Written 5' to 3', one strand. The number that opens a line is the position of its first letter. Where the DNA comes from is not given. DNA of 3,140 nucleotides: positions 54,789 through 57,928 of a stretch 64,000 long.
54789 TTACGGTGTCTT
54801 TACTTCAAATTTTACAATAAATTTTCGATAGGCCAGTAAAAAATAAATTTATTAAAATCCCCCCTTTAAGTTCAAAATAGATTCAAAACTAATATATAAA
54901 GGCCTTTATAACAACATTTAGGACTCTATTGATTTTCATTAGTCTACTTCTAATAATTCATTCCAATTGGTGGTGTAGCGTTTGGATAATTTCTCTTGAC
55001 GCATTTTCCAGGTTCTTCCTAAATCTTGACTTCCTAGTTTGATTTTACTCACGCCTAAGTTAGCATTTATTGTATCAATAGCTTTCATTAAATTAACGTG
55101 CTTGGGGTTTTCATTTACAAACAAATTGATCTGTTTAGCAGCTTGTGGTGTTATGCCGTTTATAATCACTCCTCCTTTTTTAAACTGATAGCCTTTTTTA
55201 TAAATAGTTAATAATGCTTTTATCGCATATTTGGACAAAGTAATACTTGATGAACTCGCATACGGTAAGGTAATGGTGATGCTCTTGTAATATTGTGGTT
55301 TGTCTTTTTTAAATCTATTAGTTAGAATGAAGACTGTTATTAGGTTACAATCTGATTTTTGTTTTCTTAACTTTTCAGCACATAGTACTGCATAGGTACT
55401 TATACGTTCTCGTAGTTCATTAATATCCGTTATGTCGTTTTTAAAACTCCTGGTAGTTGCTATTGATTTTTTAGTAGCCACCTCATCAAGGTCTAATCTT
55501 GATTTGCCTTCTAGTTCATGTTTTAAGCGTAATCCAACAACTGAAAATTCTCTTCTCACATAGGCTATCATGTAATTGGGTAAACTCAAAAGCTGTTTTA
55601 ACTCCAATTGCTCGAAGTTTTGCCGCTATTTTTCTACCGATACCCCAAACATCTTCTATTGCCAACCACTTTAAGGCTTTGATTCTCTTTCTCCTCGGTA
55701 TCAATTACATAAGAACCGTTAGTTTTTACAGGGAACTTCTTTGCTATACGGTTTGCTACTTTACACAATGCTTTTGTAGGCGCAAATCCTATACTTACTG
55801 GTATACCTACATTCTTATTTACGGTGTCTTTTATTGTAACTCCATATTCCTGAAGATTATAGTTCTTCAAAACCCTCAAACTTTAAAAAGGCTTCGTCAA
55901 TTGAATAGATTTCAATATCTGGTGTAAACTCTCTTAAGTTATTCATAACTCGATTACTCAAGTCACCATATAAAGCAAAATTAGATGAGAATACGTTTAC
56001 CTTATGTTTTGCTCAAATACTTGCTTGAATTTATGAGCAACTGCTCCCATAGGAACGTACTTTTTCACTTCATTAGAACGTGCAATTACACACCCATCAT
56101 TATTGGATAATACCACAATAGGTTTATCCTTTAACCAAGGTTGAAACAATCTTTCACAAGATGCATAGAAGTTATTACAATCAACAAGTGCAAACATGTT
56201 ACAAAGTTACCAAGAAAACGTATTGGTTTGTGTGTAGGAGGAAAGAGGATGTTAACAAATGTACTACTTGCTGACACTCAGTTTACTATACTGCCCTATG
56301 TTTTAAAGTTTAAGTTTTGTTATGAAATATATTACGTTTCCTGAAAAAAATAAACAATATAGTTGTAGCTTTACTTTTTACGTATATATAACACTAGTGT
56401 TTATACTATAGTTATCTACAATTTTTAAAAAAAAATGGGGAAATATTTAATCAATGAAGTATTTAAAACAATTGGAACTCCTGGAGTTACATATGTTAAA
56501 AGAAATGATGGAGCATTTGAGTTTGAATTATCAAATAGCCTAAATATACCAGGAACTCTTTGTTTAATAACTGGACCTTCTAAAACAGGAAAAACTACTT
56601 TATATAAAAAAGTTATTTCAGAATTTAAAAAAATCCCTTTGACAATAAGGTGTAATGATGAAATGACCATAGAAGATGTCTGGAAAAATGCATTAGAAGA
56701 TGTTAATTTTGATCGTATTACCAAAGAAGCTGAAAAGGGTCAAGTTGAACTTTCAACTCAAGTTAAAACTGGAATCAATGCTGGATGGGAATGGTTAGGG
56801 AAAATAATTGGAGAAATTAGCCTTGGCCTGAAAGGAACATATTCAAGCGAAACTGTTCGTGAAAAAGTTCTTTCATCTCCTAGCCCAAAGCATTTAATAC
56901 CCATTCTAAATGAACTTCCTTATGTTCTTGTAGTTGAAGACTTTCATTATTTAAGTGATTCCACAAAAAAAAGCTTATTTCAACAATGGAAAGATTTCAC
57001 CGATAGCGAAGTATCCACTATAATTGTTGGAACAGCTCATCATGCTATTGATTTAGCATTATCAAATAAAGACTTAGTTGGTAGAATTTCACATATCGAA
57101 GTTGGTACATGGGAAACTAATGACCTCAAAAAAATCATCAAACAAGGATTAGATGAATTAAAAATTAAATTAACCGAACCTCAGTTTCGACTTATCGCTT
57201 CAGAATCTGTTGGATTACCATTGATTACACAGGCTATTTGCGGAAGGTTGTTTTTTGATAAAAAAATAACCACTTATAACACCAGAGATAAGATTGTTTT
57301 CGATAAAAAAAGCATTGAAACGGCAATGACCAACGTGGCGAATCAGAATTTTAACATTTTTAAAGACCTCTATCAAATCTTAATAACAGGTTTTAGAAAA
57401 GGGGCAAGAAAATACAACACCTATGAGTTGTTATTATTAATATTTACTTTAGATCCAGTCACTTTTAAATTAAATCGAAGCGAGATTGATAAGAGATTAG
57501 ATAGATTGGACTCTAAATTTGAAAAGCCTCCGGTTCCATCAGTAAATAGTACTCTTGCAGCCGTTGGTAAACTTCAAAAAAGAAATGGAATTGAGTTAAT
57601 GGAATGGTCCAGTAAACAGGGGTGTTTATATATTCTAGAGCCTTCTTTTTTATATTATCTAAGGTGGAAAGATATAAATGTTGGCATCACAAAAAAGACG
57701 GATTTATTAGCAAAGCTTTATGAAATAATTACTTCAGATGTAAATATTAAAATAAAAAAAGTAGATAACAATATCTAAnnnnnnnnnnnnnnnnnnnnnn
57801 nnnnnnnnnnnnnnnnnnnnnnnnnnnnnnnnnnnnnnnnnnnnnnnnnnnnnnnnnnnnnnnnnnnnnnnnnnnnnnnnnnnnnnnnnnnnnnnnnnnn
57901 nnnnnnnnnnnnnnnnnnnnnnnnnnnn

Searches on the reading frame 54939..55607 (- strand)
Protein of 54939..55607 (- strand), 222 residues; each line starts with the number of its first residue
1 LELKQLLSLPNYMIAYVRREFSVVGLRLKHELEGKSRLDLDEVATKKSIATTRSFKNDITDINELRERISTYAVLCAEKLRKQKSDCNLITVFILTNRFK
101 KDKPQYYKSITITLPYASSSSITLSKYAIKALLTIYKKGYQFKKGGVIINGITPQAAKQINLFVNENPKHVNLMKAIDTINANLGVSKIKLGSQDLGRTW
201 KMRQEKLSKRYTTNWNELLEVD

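Call 79: search_protein_families(library=pfam, proteins=[window:54939-55607:-], max_evalue=0.001)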
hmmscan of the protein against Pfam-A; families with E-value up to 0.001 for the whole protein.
window:54939-55607:- (222 aa): 2 families
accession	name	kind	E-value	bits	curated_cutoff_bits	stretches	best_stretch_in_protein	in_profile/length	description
PF13438.11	DUF4113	-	1.5e-20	73.4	24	1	173-221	3-51/51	Domain of unknown function (DUF4113)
PF11799.13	IMS_C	-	1.9e-20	73.7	20.7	1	46-162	1-109/109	impB/mucB/samB family C-terminal domain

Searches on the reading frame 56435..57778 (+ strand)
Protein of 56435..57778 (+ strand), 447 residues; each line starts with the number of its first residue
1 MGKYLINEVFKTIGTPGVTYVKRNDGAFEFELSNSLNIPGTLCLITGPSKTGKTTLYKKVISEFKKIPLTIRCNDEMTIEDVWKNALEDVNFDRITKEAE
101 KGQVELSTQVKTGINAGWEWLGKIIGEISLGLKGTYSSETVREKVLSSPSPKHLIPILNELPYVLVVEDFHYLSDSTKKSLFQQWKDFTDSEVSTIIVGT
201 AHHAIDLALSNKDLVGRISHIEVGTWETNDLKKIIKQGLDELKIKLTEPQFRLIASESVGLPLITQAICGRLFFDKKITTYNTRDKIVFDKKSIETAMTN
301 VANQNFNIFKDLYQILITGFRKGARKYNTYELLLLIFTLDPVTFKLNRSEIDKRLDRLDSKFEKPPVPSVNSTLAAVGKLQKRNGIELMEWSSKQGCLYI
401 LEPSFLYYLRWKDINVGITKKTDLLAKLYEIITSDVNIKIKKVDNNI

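Call 79: search_protein_families(library=pfam, proteins=[window:56435-57778:+], max_evalue=0.001)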
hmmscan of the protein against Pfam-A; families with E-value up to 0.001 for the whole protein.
window:56435-57778:+ (447 aa): 2 families
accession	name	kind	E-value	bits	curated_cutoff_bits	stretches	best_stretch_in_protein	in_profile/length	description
PF13401.12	AAA_22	-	2.7e-07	31.4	27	1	42-201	7-124/130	AAA domain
PF00004.35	AAA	-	0.00014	22.8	21.2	0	44-77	2-35/131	ATPase family associated with various cellular activities (AAA)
